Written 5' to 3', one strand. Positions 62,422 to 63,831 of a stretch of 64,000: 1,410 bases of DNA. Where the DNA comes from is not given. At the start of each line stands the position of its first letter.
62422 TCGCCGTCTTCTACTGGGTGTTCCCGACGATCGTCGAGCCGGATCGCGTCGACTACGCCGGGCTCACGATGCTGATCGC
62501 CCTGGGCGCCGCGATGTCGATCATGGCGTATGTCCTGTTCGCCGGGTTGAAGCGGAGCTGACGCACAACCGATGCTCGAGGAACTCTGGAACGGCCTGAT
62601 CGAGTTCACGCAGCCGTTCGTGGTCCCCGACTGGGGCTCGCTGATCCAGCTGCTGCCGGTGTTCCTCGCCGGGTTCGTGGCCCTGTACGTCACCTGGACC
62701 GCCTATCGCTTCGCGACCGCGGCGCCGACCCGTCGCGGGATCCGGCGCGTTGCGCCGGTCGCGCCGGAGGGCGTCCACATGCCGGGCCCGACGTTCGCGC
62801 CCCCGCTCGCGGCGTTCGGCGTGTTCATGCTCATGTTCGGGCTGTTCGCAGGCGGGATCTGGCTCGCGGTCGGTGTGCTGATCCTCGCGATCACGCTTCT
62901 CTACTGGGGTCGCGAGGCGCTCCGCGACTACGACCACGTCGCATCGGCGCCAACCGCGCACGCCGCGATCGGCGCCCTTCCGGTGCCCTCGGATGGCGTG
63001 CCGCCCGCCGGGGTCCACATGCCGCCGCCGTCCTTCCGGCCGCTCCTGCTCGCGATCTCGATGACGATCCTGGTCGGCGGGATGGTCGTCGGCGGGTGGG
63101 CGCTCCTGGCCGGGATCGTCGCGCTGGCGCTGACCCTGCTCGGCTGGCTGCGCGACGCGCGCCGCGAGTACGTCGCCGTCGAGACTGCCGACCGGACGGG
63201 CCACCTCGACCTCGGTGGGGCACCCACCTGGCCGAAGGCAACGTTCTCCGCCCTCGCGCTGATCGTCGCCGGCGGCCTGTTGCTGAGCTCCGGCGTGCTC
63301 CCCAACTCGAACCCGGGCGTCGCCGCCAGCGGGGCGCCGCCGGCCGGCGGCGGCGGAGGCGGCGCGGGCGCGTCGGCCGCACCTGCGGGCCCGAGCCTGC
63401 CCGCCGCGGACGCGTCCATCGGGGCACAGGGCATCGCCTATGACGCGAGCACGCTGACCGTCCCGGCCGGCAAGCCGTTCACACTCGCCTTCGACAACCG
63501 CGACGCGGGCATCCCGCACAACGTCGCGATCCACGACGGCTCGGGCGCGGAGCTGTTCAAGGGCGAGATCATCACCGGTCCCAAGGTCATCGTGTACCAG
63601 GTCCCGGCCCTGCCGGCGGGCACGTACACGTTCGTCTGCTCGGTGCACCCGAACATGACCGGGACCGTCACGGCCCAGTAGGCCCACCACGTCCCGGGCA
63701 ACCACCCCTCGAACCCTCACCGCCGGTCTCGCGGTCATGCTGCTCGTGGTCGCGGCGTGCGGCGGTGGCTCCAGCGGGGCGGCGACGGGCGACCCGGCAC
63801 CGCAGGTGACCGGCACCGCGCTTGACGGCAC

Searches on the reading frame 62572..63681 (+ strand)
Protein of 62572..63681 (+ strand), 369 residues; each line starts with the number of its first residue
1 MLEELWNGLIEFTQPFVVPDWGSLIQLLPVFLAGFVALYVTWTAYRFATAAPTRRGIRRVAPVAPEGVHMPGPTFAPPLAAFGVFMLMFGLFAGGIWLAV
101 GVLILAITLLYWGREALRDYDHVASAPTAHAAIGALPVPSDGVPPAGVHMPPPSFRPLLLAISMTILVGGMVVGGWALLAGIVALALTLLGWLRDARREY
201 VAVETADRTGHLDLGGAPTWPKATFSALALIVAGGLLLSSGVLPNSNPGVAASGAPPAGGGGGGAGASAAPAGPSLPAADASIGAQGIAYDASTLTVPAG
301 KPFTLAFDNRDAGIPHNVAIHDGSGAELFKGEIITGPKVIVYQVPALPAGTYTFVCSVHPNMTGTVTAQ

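Call 3: search_protein_families(library=pfam, proteins=[window:62572-63681:+], max_evalue=0.01)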
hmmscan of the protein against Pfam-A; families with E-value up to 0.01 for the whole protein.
window:62572-63681:+ (369 aa): 3 families
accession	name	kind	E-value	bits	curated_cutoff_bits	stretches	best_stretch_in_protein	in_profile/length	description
PF13473.12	Cupredoxin_1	-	4.5e-12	46.4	27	1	289-368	31-104/104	Cupredoxin-like domain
PF12270.13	Cyt_c_ox_IV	-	2.7e-06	27.9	26.9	1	150-194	80-124/132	Cytochrome c oxidase subunit IV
PF00127.26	Copper-bind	-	0.00016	22.4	21.2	1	283-367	7-97/99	Copper binding proteins, plastocyanin/azurin family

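Call 4: search_protein_families(library=ncbifam, proteins=[window:62572-63681:+], max_evalue=0.01)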
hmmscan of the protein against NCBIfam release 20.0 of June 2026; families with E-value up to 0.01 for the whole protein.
window:62572-63681:+ (369 aa): 1 family
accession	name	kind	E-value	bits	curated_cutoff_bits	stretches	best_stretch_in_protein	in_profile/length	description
TIGR02657.1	amicyanin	equivalog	4.1e-06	27.1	110.2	1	289-367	7-81/83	amicyanin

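Call 57: search_solved_structures(query=window:62572-63678:+, max_evalue=1, show_alignments=2)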
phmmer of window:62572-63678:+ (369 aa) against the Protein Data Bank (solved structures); distinct sequences matched with E-value up to 1: 33.
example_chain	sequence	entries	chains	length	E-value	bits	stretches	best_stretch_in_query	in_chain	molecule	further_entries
3c75_A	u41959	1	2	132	3.5e-07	32.9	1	270-367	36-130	Amicyanin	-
1id2_A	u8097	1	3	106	3.6e-07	32.8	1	272-367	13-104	AMICYANIN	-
1pla_A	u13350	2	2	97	0.00019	23.9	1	286-367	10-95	PLASTOCYANIN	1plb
1sf3_A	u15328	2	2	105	0.0003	23.2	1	285-367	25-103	Amicyanin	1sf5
4p5r_A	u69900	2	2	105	0.00032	23.1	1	285-367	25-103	Amicyanin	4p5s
1sfd_A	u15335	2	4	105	0.0004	22.8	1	285-367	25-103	Amicyanin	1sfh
1aac_A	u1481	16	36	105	0.00056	22.3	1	285-367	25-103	AMICYANIN | PROTEIN (AMICYANIN)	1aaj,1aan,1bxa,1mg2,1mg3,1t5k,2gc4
1mda_A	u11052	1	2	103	0.00057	22.3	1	285-367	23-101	AMICYANIN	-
2qdv_A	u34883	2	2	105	0.00065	22.1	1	285-367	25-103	Amicyanin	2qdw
6yez_P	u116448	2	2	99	0.00099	21.5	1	286-367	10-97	Plastocyanin, chloroplastic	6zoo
2aan_A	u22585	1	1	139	0.0013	21.1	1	260-328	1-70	auracyanin A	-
3ie9_A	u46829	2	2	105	0.0014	21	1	285-367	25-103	Amicyanin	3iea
4dp0_X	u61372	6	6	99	0.0015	21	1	287-361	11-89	Plastocyanin B, chloroplastic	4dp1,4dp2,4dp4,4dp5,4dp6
6kol_A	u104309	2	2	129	0.0019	20.6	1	279-324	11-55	Blue (Type 1) copper domain protein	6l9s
2idt_A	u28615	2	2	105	0.0027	20.1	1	285-367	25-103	Amicyanin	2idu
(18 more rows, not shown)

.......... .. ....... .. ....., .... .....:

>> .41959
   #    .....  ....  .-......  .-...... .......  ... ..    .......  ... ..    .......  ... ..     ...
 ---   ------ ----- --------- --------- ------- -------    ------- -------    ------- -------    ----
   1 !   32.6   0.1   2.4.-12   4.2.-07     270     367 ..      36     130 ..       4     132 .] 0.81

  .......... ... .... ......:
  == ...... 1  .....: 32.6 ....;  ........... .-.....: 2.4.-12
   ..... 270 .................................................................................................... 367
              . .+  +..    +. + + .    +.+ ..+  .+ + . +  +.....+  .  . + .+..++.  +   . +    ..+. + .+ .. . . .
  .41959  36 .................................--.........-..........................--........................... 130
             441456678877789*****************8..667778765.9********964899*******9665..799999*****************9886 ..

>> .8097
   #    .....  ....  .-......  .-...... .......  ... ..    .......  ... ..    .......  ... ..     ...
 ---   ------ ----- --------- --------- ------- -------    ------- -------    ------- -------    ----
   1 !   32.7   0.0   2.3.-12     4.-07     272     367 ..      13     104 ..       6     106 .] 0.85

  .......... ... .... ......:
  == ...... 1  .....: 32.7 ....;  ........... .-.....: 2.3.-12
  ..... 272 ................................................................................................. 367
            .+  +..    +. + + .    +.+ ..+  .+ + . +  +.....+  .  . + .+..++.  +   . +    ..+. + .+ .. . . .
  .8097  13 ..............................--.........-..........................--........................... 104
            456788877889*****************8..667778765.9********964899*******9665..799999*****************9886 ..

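Call 59: find_homologous_proteins(query=window:62572-63678:+, max_evalue=0.00001)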
Query window:62572-63678:+ (369 aa): 1217 proteins with E <= 0.00001 among 8000 candidates; the best 120 are listed.
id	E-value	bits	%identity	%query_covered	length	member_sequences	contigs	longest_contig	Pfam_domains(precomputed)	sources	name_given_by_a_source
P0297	5.9e-228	774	96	100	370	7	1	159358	PF13473.13,PF12270.14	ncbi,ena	-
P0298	1.9e-214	730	90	100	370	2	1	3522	PF13473.13,PF12270.14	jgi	-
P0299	4.5e-214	729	90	100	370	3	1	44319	PF13473.13,PF12270.14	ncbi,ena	-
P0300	3.3e-184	630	76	100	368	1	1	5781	PF13473.13,PF12270.14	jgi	jgi:plastocyanin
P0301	5.1e-183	627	74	100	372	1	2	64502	PF13473.13,PF12270.14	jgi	-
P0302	1.0e-174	599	75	100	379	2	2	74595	PF13473.13,PF12270.14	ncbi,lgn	-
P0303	1.8e-174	598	73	100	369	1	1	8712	PF13473.13,PF12270.14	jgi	jgi:plastocyanin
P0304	2.0e-171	588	70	100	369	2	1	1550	PF13473.13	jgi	jgi:plastocyanin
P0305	6.4e-168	577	69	100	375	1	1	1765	PF13473.13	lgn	-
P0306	2.8e-167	575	69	100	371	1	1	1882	PF13473.13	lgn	-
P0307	5.3e-167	574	72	100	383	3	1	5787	PF13473.13,PF12270.14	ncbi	-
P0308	2.4e-166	572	72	100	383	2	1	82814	PF13473.13,PF12270.14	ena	-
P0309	2.0e-165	569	69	100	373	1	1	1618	PF13473.13,PF12270.14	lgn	-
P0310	1.7e-162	559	68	100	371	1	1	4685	PF13473.13,PF12270.14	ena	-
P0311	1.6e-160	553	67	100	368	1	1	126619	PF13473.13,PF12270.14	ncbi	ncbi:MAG: cupredoxin domain-containing protein [Chloroflexota bacterium]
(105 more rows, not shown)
